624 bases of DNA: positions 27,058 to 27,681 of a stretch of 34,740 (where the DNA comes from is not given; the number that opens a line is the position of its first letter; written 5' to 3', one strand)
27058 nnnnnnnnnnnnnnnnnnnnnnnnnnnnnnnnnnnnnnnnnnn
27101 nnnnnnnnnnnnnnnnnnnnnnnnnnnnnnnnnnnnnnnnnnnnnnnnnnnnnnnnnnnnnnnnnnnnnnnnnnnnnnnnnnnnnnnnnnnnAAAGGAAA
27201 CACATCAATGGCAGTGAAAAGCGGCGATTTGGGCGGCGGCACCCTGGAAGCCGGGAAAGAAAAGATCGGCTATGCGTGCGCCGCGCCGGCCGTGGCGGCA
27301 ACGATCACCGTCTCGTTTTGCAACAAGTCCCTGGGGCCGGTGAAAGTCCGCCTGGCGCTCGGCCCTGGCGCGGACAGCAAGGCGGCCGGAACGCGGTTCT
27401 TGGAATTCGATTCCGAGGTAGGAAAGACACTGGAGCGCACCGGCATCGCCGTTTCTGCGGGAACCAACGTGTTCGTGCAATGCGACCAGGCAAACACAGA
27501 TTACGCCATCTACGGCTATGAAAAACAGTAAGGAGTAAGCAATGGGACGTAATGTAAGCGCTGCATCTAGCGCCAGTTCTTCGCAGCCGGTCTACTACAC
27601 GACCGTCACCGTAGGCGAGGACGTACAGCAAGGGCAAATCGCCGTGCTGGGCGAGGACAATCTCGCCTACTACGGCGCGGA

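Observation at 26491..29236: Non-canonical split tail fibre: 233-aa gpH-type anchor, 107-aa adaptor, and a 564-aa protein with seven propeller-like repeats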

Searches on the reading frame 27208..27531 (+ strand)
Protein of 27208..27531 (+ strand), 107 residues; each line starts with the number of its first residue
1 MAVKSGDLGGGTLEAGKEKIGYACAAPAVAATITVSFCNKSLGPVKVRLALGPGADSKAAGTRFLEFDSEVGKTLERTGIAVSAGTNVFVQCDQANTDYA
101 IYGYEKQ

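Call 3: search_protein_families(library=pfam, proteins=[window:27208-27531:+], max_evalue=1)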
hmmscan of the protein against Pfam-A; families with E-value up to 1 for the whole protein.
window:27208-27531:+ (107 aa): 0 families

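Call 4: search_protein_families(library=phrogs, proteins=[window:27208-27531:+], max_evalue=0.1)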
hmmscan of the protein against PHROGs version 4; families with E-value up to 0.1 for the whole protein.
window:27208-27531:+ (107 aa): 1 family
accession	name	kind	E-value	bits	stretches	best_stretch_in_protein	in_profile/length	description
phrog_11338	-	tail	6.3e-05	23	1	30-103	138-214/380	tail fiber protein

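Call 18: find_homologous_proteins(query=window:27208-27528:+, max_evalue=0.001)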
Query window:27208-27528:+ (107 aa): 8 proteins with E <= 0.001 among 18 candidates.
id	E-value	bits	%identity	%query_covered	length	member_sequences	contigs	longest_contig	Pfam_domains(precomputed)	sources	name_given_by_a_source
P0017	9.6e-63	227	100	100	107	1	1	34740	-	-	-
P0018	3.0e-36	142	65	99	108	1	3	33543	-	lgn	-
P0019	3.5e-34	135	64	99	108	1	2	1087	-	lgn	-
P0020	1.4e-33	133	63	99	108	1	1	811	-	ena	-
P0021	9.0e-33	131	59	99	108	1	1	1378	-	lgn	-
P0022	2.6e-30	123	60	99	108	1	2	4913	-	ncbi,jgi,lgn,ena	-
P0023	3.3e-24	103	56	85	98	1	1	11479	-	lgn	-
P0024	2.5e-9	55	40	74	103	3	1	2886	-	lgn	-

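Call 37: predict_structure(alignment_id=A2)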
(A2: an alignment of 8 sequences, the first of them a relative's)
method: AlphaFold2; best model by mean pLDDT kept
length: 107 residues; sequences in the alignment: 8
mean_pLDDT: 84.5   pTM: 0.80
mean pLDDT of the five models: 84.5, 81.5, 73.8, 71.2, 67.4
residues with pLDDT >= 90: 42; 70-90: 53; 50-70: 12; < 50: 0
segments of 3 or more residues with pLDDT < 50: none
pLDDT, mean of each block of 10 residues (from residue 1): 77 93 73 77 86 92 89 82 89 90 80
secondary structure, 60 per line:
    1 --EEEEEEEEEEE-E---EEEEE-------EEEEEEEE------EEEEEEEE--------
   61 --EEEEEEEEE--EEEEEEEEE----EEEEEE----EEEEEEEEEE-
elements in order: E3-13 E19-23 E31-38 E45-52 E63-71 E74-82 E87-92 E97-106

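Call 40: fold_search(model_id=the predicted structure, library=pdb)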
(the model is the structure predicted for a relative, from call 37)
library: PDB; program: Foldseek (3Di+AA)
matches with E <= 10: 1606; with E <= 0.001: 0
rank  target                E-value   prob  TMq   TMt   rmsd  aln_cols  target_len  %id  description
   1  1w0n                  1.7e-03  0.99  0.38  0.35   8.1       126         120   13  Structure of uncomplexed Carbohydrate Binding Domain CBM36 (released 2004-10-27)
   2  7eel_H                2.4e-03  1.00  0.49  0.40   7.7       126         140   14  Cyanophage Pam1 capsid asymmetric unit (released 2021-10-20)
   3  7vrp_C                4.2e-03  1.00  0.55  0.18   6.1       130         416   12  Structure of infectious bursal disease virus Gx strain (released 2022-03-30)
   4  7vrp_B                4.7e-03  1.00  0.53  0.17   6.4       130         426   13  Structure of infectious bursal disease virus Gx strain (released 2022-03-30)
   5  7cz6                  5.5e-03  0.98  0.42  0.38   6.2       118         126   12  Protrusion structure of Omono River virus (released 2021-03-03)
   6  3x0t_A                5.5e-03  0.96  0.37  0.36   8.6       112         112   12  Crystal structure of PirA (released 2015-08-26)
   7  7vrp_A                6.8e-03  1.00  0.55  0.18   6.1       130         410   10  Structure of infectious bursal disease virus Gx strain (released 2022-03-30)
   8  4d8m                  8.1e-03  0.99  0.42  0.11   6.0       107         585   14  Crystal structure of Bacillus thuringiensis Cry5B nematocidal toxin (released 2012-12-19)
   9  4il7                  8.1e-03  0.98  0.37  0.44   9.5       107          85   20  Crystal structure of A223 C-terminal domain, a structural protein from sulfolobus turreted icosahedral virus (STIV) (released 2013-04-03)
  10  2df7_R                8.5e-03  1.00  0.53  0.18   6.0       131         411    8  Crystal structure of infectious bursal disease virus VP2 subviral particle (released 2006-06-27)
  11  1wce_A                9.0e-03  1.00  0.58  0.19   5.6       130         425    8  Crystal structure of the T13 IBDV viral particle reveals a missing link in icosahedral viruses evolution (released 2005-04-06)
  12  6s44                  9.0e-03  0.85  0.37  0.30  10.6       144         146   14  Faba bean necrotic stunt virus (FBNSV) (released 2020-07-15)
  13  4dmi_C                1.0e-02  0.99  0.45  0.31   6.3       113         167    8  Crystal Structure of a Pentameric Capsid Protein Isolated from Metagenomic Phage Sequences (CASP) (released 2012-08-29)
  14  4e27_D                1.1e-02  0.99  0.44  0.33   6.3       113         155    8  Crystal Structure of a Pentameric Capsid Protein Isolated from Metagenomic Phage Sequences Solved by Iodide SAD Phasin (released 2013-03-27)
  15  2xom_A                1.1e-02  0.96  0.41  0.33   6.7       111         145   16  Atomic resolution structure of TmCBM61 in complex with beta-1,4- galactotriose (released 2010-09-08)
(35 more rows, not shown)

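Call 61: search_protein_families(library=phrogs, alignment_id=A5, max_evalue=0.01)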
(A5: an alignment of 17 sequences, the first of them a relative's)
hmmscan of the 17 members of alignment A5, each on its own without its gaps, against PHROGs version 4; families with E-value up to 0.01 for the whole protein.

A. member 1, P0017 (107 aa): 1 family
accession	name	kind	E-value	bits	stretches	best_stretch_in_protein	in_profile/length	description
phrog_11338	-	tail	6.3e-05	23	1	30-103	138-214/380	tail fiber protein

B. families by the number of members that match (of 17 scanned): 5 families
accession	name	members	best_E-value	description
phrog_11338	-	10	4.9e-12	tail fiber protein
phrog_693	-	1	1.7e-05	tail fiber protein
phrog_1276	-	1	8.6e-05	-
phrog_6588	-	1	0.0095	-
phrog_30757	-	1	0.01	-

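Call 78: search_protein_families(library=ncbifam, proteins=[window:27208-27528:+], max_evalue=0.01)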
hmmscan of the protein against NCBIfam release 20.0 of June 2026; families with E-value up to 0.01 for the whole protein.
window:27208-27528:+ (107 aa): 0 families

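Call 88: search_solved_structures(query=A5, max_evalue=10)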
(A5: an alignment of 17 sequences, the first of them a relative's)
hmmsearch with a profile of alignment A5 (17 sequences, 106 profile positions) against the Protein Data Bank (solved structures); distinct sequences matched with E-value up to 10: 12.
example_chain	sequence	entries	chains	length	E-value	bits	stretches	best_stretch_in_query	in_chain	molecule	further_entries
1ox0_A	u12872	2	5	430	0.051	17.1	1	39-94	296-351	Beta ketoacyl-acyl carrier protein synthase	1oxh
2rjt_A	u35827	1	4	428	0.071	16.7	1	39-94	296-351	Beta-ketoacyl-ACP synthase II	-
2alm_A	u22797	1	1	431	0.11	16.1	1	39-94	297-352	3-oxoacyl-(acyl-carrier-protein) synthase II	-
4zqu_A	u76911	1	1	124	0.12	15.9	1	27-72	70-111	CdiA-CT toxin, Conserved domain protein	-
6oh2_A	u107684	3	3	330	0.17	15.4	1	5-42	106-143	CMP-sialic acid transporter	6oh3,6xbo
6oh4_A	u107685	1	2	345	0.18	15.4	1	5-42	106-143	CMP-sialic acid transporter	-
8cbc_A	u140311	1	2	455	0.48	14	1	28-62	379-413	GH30 family xylanase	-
7o0e_G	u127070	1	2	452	0.48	14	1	28-62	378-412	GH30 family xylanase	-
7ncx_AAA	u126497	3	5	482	0.5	13.9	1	28-62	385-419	GH30 family xylanase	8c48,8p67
6iij_A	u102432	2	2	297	1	13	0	51-78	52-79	VP1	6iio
30yu_Y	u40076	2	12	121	1.5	12.4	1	59-104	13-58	stopper protein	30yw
7bzn_A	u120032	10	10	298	2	12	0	50-78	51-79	Capsid protein VP1 | Genome polyprotein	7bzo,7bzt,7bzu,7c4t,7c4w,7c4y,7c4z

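Call 94: find_encoding_contigs(protein=P0023, flank=4000, max_places=1)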
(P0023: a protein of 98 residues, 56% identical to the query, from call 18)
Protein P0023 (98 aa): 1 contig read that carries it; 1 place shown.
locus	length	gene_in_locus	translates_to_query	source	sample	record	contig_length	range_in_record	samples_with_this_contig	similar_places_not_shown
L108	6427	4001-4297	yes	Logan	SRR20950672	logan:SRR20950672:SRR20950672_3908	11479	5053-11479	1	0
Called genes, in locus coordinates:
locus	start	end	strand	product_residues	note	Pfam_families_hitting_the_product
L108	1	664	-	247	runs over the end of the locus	PF01555:N6_N4_Mtase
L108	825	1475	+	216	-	PF04717:Phage_base_V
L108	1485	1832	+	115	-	PF04965:GPW_gp25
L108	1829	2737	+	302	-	PF26776:Baseplate_J_N, PF26078:Baseplate_J_M, PF26079:Baseplate_J_C (weak)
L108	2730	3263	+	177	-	PF09684:Tail_P2_I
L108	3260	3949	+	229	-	PF12571:Phage_tail_fib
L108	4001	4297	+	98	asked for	-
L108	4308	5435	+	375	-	-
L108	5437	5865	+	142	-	-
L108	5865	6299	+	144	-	PF05708:Peptidase_C92 (weak)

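Call 95: find_encoding_contigs(protein=P0022, flank=4000, max_places=1)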
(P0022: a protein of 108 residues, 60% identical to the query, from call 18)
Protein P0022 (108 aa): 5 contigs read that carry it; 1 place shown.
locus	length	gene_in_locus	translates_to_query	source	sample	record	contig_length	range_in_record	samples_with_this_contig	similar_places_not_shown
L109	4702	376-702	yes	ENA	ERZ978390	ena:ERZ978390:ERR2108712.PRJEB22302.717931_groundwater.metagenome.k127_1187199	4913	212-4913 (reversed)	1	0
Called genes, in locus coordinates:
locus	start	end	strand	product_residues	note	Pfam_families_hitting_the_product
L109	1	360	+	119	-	?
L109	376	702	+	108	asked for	-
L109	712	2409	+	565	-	-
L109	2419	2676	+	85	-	-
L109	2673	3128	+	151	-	-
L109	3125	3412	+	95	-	-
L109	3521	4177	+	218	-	-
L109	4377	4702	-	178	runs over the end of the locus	?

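Call 96: find_encoding_contigs(protein=P0024, flank=4000, max_places=1)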
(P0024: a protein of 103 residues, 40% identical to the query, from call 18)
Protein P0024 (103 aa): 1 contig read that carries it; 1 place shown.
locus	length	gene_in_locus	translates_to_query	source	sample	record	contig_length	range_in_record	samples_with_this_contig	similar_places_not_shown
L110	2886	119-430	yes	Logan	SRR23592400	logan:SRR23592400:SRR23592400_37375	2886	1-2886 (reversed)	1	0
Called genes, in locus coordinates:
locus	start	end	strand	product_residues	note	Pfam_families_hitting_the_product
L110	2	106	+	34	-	?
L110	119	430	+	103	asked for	-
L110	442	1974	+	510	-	-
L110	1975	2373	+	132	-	-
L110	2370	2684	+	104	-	-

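Call 98: search_dna_similar(query=L108:4308-5432:+, collection=phages, mode=protein, max_evalue=0.001, max_rows=15)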
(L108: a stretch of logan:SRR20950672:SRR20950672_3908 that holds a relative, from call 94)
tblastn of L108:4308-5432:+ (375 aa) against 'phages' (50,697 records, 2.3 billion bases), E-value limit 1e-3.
Records with a match: 19; places in all: 32; records where one place covers at least 80% of the query: 0.
Best place of each record, by identity: <60% 19.
By first word of the organism name: Synechococcus 10; Stenotrophomonas 2; Bdellovibrio 2; Limnohabitans 1; Actinomycetia 1; Xanthomonas 1; Sinorhizobium 1; Cyanophage 1.
By host as written in the record: Synechococcus sp. 4; Synechococcus sp. WH8109 3; Synechoccus sp. 2; Bdellovibrio bacteriovorus H-I 109 2; Synechococcus sp. CBW1002 2; Stenotrophomonas maltophilia 1; Stenotrophomonas maltophilia SRM01 1; Limnohabitans sp. DCL3 1; and 3 more.
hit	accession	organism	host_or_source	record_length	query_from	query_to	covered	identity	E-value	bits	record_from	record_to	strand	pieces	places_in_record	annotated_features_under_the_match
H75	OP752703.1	Stenotrophomonas phage RAS14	Stenotrophomonas maltophilia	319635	90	344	68%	33.1%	4e-21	100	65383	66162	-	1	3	hypothetical protein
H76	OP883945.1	Stenotrophomonas phage CM1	Stenotrophomonas maltophilia SRM01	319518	90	344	68%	33.0%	4e-21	150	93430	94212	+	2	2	record has no annotation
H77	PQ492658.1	Limnohabitans phage DC31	Limnohabitans sp. DCL3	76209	70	335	71%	30.3%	4e-13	77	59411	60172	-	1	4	hypothetical protein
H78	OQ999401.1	Actinomycetia phage DSL-LC01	Actinomycetia bacterium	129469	71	354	76%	27.1%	2e-10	69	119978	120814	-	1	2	photosynthesis system II assembly factor | hypothetical protein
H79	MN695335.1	Synechococcus phage B23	Synechoccus sp.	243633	120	351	62%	31.6%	4e-15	83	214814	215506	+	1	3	hypothetical protein (x2)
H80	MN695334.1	Synechococcus phage B3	Synechoccus sp.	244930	120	351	62%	31.6%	4e-15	83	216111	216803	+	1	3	hypothetical protein (x2)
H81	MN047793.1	Xanthomonas phage Xoo-sp13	Xanthomonas oryzae pv. oryzae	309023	79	303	60%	28.2%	1e-10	69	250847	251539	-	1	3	gene transfer agent host specificity protein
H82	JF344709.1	Bdellovibrio phage phi1402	Bdellovibrio bacteriovorus H-I 109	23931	118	342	60%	28.1%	5e-5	51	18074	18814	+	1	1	hypothetical protein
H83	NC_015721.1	Bdellovibrio phage phi1402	Bdellovibrio bacteriovorus H-I 109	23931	118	342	60%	28.1%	5e-5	51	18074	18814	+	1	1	hypothetical protein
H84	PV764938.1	Sinorhizobium phage Phosso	Sinohrizobium meliloti NRRL L-50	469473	116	333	58%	25.6%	2e-6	56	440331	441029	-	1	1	hypothetical protein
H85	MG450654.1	Synechococcus phage S-CBWM1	Synechococcus sp. CBW1002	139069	78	225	39%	31.6%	3e-5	52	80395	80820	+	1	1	BNR repeat domain protein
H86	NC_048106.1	Synechococcus phage S-CBWM1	Synechococcus sp. CBW1002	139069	78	225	39%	31.6%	3e-5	52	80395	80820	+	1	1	BNR repeat domain protein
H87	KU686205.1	Synechococcus phage S-CAM9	Synechococcus sp.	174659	77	217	38%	31.3%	4e-4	49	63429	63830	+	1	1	baseplate wedge initiator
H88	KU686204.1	Synechococcus phage S-CAM9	Synechococcus sp.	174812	77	217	38%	31.3%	4e-4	49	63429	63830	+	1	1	baseplate wedge initiator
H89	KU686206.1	Synechococcus phage S-CAM9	Synechococcus sp.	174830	77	217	38%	31.3%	4e-4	49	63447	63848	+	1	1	baseplate wedge initiator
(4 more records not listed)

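Call 99: search_dna_similar(query=window:27208-27528:+, collection=phages, mode=protein, max_evalue=0.01, max_rows=15)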
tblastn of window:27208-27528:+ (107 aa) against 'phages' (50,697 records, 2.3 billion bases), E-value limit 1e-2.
Records with a match: 16; places in all: 16; records where one place covers at least 80% of the query: 0.
Best place of each record, by identity: <60% 16.
By first word of the organism name: Synechococcus 11; Acidithiobacillus 3; Marine 2.
By host as written in the record: Synechococcus sp. 9; Synechococcus sp. WH7803 2; Acidithiobacillus caldus 2; - 2; Acidithiobacillus caldus ATCC 51756 1.
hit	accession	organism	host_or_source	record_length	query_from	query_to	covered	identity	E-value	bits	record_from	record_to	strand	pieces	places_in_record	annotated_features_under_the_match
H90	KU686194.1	Synechococcus phage S-CAM1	Synechococcus sp.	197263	36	107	67%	39.2%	1e-7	53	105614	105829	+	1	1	hypothetical protein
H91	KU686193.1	Synechococcus phage S-CAM1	Synechococcus sp.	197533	36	107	67%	39.2%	1e-7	53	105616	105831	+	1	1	hypothetical protein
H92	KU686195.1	Synechococcus phage S-CAM1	Synechococcus sp.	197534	36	107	67%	39.2%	1e-7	53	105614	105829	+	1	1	hypothetical protein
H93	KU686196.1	Synechococcus phage S-CAM1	Synechococcus sp.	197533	36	107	67%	39.2%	1e-7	53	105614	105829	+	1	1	hypothetical protein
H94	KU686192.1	Synechococcus phage S-CAM1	Synechococcus sp.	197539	36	107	67%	39.2%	1e-7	53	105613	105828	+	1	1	hypothetical protein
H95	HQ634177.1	Synechococcus phage S-CAM1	Synechococcus sp. WH7803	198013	36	107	67%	39.2%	1e-7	53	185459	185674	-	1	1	hypothetical protein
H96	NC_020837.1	Synechococcus phage S-CAM1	Synechococcus sp. WH7803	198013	36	107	67%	39.2%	1e-7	53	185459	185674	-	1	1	hypothetical protein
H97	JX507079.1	Acidithiobacillus phage AcaML1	Acidithiobacillus caldus ATCC 51756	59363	32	106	70%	35.1%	2e-6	50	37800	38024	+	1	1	phage tail fiber-like protein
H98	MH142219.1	Acidithiobacillus phage AcaML1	Acidithiobacillus caldus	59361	32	106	70%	35.1%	2e-6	50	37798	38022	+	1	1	record has no annotation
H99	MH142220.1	Acidithiobacillus phage AcaML1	Acidithiobacillus caldus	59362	32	106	70%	35.1%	2e-6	50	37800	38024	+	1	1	record has no annotation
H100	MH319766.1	Marine virus AG-345-P14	single cell amplified by WGA-X; seawater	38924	33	106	69%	34.2%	3e-6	49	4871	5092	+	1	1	record has no annotation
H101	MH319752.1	Marine virus AG-345-F15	single cell amplified by WGA-X; seawater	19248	33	106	69%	33.8%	7e-5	45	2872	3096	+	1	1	record has no annotation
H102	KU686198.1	Synechococcus phage S-CAM3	Synechococcus sp.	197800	35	107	68%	26.7%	2e-3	42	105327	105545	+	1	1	hypothetical protein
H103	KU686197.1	Synechococcus phage S-CAM3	Synechococcus sp.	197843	35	107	68%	26.7%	2e-3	42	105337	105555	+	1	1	hypothetical protein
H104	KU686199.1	Synechococcus phage S-CAM3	Synechococcus sp.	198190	35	107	68%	26.7%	2e-3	42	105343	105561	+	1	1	hypothetical protein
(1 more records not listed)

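Call 100: get_annotated_region(hit=H97, flank=4000)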
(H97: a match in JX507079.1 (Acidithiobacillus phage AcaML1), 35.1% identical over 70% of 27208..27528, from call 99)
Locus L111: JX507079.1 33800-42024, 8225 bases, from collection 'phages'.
description: Acidithiobacillus phage AcaML1, complete genome.
organism: Acidithiobacillus phage AcaML1 (NCBI taxid 1229761)
taxonomy: Viruses; Duplodnaviria; Heunggongvirae; Uroviricota; Caudoviricetes
host: Acidithiobacillus caldus ATCC 51756; source: -; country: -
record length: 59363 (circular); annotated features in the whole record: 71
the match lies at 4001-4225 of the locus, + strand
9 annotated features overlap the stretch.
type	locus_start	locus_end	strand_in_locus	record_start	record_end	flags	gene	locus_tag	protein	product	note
CDS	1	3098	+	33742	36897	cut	-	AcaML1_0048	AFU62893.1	hypothetical protein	Gp48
CDS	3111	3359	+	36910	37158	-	-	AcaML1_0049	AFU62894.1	hypothetical protein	Gp49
CDS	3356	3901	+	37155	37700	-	-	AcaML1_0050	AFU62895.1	hypothetical protein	Gp50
CDS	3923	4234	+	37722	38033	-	-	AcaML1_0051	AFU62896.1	phage tail fiber-like protein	Gp51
CDS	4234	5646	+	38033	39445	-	-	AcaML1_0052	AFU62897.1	hypothetical protein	Gp52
CDS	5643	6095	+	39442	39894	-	-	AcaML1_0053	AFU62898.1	hypothetical protein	Gp53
CDS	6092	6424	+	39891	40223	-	-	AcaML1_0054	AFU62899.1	hypothetical protein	Gp54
CDS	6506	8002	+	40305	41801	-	-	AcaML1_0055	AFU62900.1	phage tail sheath protein FI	Gp55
CDS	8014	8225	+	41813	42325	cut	-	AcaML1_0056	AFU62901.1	phage tail tube protein FII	Gp56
